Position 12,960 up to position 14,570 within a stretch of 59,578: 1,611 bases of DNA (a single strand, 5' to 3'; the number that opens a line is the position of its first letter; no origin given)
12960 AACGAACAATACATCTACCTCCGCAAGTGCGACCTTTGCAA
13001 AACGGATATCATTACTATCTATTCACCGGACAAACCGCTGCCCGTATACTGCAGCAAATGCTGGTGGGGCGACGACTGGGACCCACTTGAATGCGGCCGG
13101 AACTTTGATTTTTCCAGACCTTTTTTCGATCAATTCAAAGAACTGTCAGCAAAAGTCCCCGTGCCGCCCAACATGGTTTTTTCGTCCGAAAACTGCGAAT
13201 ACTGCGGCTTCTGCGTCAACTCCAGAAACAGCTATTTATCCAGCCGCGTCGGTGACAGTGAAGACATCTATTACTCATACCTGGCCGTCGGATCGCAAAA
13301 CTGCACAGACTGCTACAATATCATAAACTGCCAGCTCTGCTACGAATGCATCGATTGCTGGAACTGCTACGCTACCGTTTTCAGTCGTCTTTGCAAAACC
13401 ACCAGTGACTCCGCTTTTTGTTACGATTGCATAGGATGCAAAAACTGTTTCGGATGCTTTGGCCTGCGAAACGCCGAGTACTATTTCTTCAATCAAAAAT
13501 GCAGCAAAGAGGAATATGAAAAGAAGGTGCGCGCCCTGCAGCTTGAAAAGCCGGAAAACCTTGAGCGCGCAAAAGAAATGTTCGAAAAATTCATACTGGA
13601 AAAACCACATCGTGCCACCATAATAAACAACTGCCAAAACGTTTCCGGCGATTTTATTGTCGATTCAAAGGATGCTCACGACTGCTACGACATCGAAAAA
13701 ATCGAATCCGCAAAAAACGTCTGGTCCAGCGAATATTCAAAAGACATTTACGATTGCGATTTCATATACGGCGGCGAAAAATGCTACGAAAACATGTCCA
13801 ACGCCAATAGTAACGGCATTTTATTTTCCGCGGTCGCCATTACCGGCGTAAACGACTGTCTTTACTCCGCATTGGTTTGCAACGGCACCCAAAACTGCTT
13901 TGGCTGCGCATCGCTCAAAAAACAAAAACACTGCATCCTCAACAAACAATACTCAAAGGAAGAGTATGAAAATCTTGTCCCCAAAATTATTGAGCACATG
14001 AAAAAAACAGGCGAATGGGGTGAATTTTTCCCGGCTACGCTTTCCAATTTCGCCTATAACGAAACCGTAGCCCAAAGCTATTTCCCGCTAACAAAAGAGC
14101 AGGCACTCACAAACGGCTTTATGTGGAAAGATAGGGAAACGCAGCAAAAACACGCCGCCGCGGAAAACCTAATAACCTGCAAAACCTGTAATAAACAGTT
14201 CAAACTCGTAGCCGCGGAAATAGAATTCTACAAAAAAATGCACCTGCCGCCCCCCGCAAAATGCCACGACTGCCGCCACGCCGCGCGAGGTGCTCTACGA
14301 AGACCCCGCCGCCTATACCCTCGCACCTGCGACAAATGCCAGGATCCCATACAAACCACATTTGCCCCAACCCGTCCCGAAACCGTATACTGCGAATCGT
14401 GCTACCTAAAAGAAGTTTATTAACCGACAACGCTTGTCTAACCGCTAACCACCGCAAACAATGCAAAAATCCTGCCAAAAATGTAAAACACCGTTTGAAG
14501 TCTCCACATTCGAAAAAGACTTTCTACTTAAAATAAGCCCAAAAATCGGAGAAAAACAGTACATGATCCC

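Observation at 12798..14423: Internal architecture: the same zinc-ribbon module at both termini and a duplicated CxxC-repeat core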

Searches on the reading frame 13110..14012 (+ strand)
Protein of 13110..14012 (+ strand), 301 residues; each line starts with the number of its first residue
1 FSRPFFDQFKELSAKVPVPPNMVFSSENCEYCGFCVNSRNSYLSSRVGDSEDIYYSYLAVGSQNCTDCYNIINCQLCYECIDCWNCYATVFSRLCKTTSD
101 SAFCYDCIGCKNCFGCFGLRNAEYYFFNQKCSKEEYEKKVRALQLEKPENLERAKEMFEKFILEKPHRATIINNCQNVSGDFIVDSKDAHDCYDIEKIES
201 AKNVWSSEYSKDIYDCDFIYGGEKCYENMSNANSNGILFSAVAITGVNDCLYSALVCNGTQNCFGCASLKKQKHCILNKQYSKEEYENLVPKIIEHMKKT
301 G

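Call 71: predict_structure(alignment_id=A4)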
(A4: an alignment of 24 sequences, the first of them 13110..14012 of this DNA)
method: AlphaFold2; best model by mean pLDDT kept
length: 301 residues; sequences in the alignment: 24
mean_pLDDT: 74.5   pTM: 0.45
mean pLDDT of the five models: 74.5, 70.9, 70.2, 64.3, 60.6
residues with pLDDT >= 90: 41; 70-90: 152; 50-70: 95; < 50: 13
segments of 3 or more residues with pLDDT < 50: 16-19
pLDDT, mean of each block of 10 residues (from residue 1): 54 51 70 75 80 82 81 76 63 54 65 78 85 91 81 81 67 81 88 88 90 90 87 86 80 69 59 55 70 62 35
secondary structure, 60 per line:
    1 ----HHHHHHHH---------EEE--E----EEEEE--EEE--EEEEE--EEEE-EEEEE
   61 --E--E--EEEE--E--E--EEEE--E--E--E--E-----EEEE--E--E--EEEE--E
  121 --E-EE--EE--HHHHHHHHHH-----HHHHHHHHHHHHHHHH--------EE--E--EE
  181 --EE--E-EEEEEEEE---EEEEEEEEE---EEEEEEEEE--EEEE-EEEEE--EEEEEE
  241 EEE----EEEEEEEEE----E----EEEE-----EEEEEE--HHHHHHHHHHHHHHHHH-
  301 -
elements in order: H5-12 E22-24 E32-36 E39-41 E44-48 E51-54 E56-60 E69-72 E81-84 E102-105 E114-117 H133-142 H148-163 E189-196 E200-208 E212-220 E223-226 E228-232 E235-243 E248-256 E266-269 E275-280 H283-299

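Call 73: fold_search(model_id=the predicted structure, library=pdb)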
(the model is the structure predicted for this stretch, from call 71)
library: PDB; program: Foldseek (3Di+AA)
matches with E <= 10: 50; with E <= 0.001: 0
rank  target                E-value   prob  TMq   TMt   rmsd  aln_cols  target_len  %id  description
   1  5lw3                  5.5e-01  0.03  0.11  0.09  16.4       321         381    8  Azotobacter vinelandii Mannuronan C-5 epimerase AlgE6 A-module (released 2017-10-25)
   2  4ru4_B                6.4e-01  0.03  0.11  0.07  17.1       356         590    8  Crystal structure of the tailspike protein gp49 from Pseudomonas phage LKA1 (released 2015-11-18)
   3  9m1n_C                8.2e-01  0.09  0.13  0.14  26.1       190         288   13  Cryo-EM structure of the TBC-DC-Arl2-alpha-beta-tubulin complex with GDP-AlFx (released 2025-10-22)
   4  1qa2                  1.1e+00  0.02  0.10  0.07  15.7       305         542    8  TAILSPIKE PROTEIN, MUTANT A334V (released 2000-01-12)
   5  8ikw_B                1.2e+00  0.01  0.08  0.08  17.4       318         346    8  A complex structure of PGIP-PG (released 2024-02-07)
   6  8jli_A                1.4e+00  0.02  0.09  0.06  12.4       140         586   13  Cryo-EM structure of SV2A dimer in complex levetiracetam (released 2024-05-01)
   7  4ozy                  1.6e+00  0.01  0.11  0.08  19.3       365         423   10  Crystal Structure of the periplasmic alginate epimerase AlgG T265N mutant (released 2015-03-04)
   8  2w7z_A                1.7e+00  0.02  0.13  0.16  17.2       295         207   10  Structure of the pentapeptide repeat protein EfsQnr, a DNA gyrase inhibitor. Free amines modified by cyclic pentylatio (released 2009-05-05)
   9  1ezg_A                1.9e+00  0.33  0.12  0.36   7.0        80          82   19  CRYSTAL STRUCTURE OF ANTIFREEZE PROTEIN FROM THE BEETLE, TENEBRIO MOLITOR (released 2000-08-09)
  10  1qq1                  2.0e+00  0.01  0.07  0.05  16.3       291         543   10  TAILSPIKE PROTEIN, MUTANT E359G (released 2000-04-12)
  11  2bx6                  2.6e+00  0.01  0.07  0.07  14.9       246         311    7  Crystal Structure of the human Retinitis Pigmentosa protein 2 (RP2) (released 2006-01-18)
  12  1ia5_A                2.6e+00  0.01  0.08  0.09  17.7       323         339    4  POLYGALACTURONASE FROM ASPERGILLUS ACULEATUS (released 2001-09-19)
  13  7o0y_A                2.7e+00  0.01  0.09  0.08  16.1       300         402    9  ABC transporter NosDFY, nucleotide-free in GDN (released 2022-04-13)
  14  1clw                  2.7e+00  0.01  0.08  0.05  16.3       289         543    8  TAILSPIKE PROTEIN FROM PHAGE P22, V331A MUTANT (released 1999-11-05)
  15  1tsp                  2.8e+00  0.01  0.10  0.07  18.3       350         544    8  CRYSTAL STRUCTURE OF P22 TAILSPIKE PROTEIN: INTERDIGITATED SUBUNITS IN A THERMOSTABLE TRIMER (released 1995-09-15)
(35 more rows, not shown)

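Call 88: search_protein_families(library=pfam, alignment_id=A4, max_evalue=1)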
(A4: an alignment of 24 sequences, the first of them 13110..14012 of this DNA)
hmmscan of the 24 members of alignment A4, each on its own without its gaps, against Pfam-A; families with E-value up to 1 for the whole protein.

A. member 1, window:13110-14012:+ (301 aa): 2 families
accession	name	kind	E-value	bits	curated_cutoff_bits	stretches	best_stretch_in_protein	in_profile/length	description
PF22872.1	DUF7018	-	0.16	12.7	27.8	1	130-179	1-50/116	Domain of unknown function (DUF7018)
PF09606.15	Med15_N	-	0.7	10.1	24.1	1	276-299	40-63/72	ARC105/Med15 mediator subunit N-terminal KIX domain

B. families by the number of members that match (of 24 scanned): 15 families
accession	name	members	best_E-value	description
PF09606.15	Med15_N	7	0.0039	ARC105/Med15 mediator subunit N-terminal KIX domain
PF24659.1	DUF7648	1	0.002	Domain of unknown function (DUF7648)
PF18526.6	DB_JBP1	1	0.021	Thymine dioxygenase JBP1 DNA-binding domain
PF01099.22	Uteroglobin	1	0.038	Uteroglobin family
PF10806.13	SAM35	1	0.039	SAM35, subunit of SAM coomplex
PF12358.13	DUF3644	1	0.065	Domain of unknown function (DUF3644)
PF17116.11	T9SS_plug_1st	1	0.13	Type 9 secretion system plug protein 1st domain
PF09373.15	PMBR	1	0.14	Pseudomurein-binding repeat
PF01057.23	Parvo_NS1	1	0.14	Parvovirus non-structural protein NS1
PF22872.1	DUF7018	1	0.16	Domain of unknown function (DUF7018)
PF11393.14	T4BSS_DotI_IcmL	1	0.16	Type-IV b secretion system, inner-membrane complex component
PF00271.37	Helicase_C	1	0.18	Helicase conserved C-terminal domain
PF07249.18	Cerato-platanin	1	0.24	Cerato-platanin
PF20677.3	Herpes_gp350_C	1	0.61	Herpesvirus envelope glycoprotein gp350 N-terminal C domain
PF02758.22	PYRIN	1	0.85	PAAD/DAPIN/Pyrin domain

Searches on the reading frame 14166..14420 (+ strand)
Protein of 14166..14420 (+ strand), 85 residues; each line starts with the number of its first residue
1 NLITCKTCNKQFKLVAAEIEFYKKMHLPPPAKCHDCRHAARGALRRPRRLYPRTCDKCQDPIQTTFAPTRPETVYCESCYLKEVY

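Call 56: search_solved_structures(query=A3, max_evalue=10, show_alignments=3)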
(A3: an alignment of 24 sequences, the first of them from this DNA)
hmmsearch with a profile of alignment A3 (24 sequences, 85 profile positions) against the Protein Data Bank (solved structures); distinct sequences matched with E-value up to 10: 37.
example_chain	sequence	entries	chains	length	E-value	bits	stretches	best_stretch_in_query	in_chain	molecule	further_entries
5v3m_C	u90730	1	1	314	3.9e-05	27.3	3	3-50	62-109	Zinc finger protein 568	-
2i13_A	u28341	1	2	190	0.0002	25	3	4-53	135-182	Aart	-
5v3j_E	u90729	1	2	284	0.00025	24.7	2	3-50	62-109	Zinc finger protein 568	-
1b8t_A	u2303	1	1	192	0.00029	24.5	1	54-83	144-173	PROTEIN (CRP1)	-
1ctl_A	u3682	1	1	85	0.00073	23.2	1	54-83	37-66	AVIAN CYSTEINE RICH PROTEIN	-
5v3g_D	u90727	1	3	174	0.0017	22.1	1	4-42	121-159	PR domain zinc finger protein 9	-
5wjq_D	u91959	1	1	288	0.0038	20.9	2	3-50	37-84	Zinc finger protein 568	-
1ibi_A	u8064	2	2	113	0.004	20.9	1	51-83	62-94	CYSTEINE-RICH PROTEIN 2 | CYSTEINE AND GLYCINE-RICH PROTEIN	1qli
1cxx_A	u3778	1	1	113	0.0046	20.7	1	53-83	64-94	CYSTEINE AND GLYCINE-RICH PROTEIN CRP2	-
2o13_A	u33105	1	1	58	0.0089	19.7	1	52-83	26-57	Muscle LIM protein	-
3zd1_A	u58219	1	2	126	0.02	18.6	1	7-73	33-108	COMPLEMENT FACTOR H-RELATED PROTEIN 2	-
2n25_A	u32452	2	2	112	0.021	18.5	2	4-37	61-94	Zinc finger and BTB domain-containing protein 17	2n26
2m0d_A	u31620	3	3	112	0.024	18.3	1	3-39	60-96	Zinc finger and BTB domain-containing protein 17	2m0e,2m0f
9n1z_B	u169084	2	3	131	0.025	18.3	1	7-73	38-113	Complement factor H-related protein 2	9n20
2rsj_A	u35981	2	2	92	0.047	17.4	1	2-59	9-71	Zinc finger protein ZFAT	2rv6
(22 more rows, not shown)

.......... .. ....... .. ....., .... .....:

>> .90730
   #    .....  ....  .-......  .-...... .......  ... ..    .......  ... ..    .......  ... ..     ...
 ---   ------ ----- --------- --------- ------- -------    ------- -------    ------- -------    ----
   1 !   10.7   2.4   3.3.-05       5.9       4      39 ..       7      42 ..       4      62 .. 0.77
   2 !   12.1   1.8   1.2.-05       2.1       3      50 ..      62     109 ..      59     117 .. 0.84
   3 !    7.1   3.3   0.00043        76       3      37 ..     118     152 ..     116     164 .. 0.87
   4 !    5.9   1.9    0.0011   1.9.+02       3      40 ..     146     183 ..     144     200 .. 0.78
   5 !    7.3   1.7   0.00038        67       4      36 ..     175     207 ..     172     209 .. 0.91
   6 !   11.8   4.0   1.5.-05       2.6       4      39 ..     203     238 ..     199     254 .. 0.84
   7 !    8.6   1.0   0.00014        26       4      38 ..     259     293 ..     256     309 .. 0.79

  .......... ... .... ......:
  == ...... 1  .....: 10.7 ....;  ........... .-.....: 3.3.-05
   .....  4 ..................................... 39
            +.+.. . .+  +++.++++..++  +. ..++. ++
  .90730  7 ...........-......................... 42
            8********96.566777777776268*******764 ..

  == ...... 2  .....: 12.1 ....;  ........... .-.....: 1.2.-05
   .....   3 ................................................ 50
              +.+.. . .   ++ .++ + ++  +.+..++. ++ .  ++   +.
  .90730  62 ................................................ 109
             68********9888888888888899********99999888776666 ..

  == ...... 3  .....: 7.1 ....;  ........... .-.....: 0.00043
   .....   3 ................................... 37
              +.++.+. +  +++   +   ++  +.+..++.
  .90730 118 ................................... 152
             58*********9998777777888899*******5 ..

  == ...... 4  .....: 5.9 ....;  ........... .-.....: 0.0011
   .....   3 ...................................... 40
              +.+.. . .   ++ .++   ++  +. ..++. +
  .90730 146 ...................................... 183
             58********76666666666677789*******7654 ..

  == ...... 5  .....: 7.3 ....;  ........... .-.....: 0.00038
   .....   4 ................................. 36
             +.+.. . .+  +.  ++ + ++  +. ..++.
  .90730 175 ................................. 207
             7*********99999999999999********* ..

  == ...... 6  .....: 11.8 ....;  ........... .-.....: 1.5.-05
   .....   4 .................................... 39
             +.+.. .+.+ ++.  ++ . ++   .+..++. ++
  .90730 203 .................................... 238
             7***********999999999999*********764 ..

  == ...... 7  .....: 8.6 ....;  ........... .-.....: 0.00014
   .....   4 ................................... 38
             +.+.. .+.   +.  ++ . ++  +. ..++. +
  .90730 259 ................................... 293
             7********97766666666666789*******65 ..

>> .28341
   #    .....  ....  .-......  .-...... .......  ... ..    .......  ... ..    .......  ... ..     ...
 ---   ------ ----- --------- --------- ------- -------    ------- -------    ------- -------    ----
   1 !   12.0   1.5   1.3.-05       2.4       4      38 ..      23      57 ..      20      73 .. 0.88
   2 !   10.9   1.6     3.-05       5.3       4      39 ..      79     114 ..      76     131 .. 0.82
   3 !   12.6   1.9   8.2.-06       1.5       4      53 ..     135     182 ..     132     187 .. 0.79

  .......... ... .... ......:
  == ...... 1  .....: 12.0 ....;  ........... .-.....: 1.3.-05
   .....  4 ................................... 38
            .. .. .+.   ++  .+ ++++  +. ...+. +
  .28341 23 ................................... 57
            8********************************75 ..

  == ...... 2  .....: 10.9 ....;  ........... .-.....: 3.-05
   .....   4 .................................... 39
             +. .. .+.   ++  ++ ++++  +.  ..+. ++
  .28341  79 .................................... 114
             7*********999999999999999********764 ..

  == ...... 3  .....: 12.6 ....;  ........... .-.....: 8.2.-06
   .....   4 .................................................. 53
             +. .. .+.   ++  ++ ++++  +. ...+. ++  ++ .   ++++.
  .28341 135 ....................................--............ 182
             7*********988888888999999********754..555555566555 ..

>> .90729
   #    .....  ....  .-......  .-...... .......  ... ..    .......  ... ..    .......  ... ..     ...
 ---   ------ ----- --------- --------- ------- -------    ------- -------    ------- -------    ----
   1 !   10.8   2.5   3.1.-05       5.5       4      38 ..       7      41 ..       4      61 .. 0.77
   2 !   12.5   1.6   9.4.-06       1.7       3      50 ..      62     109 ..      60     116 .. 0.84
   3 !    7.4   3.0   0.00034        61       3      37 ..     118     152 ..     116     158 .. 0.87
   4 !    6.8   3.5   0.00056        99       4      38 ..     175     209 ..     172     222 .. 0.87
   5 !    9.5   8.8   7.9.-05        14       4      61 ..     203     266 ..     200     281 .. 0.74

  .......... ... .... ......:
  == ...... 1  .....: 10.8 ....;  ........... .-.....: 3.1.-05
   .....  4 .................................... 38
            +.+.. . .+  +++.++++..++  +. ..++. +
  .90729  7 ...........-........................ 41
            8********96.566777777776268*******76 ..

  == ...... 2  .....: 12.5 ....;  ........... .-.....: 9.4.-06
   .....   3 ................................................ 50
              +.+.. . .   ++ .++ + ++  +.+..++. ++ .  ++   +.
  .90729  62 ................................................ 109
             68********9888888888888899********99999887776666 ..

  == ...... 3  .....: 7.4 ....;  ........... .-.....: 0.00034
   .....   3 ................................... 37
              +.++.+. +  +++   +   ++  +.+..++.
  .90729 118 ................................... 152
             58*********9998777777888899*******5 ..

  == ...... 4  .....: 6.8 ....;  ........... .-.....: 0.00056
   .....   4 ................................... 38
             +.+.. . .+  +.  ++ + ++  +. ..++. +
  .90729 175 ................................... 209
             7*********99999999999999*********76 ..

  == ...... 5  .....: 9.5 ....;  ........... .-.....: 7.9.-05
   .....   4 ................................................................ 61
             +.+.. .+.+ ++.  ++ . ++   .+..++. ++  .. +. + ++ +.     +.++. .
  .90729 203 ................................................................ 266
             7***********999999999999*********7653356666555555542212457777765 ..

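Call 57: search_protein_families(library=pfam, alignment_id=A3, max_evalue=0.01)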
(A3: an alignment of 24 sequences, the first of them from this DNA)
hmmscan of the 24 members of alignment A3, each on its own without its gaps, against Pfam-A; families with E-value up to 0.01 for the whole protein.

A. member 1, seq(85 aa): 3 families
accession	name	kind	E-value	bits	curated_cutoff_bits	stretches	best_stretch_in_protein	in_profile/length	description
PF23477.1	zf_Tbcl_2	-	3.3e-07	30.3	27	1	48-82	1-35/37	Probable treble clef zinc finger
PF13451.12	zf_Tbcl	-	8.6e-07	29.3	24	1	3-41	5-44/48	Probable treble clef domain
PF00412.28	LIM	-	0.0059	17.3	22.9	1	54-83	28-57/58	LIM domain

B. families by the number of members that match (of 24 scanned): 15 families
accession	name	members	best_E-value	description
PF23477.1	zf_Tbcl_2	17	3.3e-07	Probable treble clef zinc finger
PF13451.12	zf_Tbcl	16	8.6e-07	Probable treble clef domain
PF00412.28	LIM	7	0.00058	LIM domain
PF09723.15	Zn_ribbon_8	3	0.00013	Zinc ribbon domain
PF25206.1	DUF7836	2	0.00059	Domain of unknown function (DUF7836)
PF13717.11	Zn_ribbon_4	1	0.00087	zinc-ribbon domain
PF21344.3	Zn_ribbon_LysW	1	0.0019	Alpha-aminoadipate carrier protein LysW-like, globular domain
PF08274.17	Zn_Ribbon_YjdM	1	0.0022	PhnA Zinc-Ribbon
PF18912.6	DZR_2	1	0.003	Double zinc ribbon domain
PF24441.1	DUF7560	1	0.0031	Family of unknown function (DUF7560)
PF04981.18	NMD3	1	0.0048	NMD3 family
PF19134.6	DUF5817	1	0.0048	Domain of unknown function (DUF5817)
PF03966.22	Trm112p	1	0.0055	Trm112p-like protein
PF02335.20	Cytochrom_C552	1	0.0072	Cytochrome c552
PF05129.18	Zn_ribbon_Elf1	1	0.009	Transcription elongation factor Elf1 like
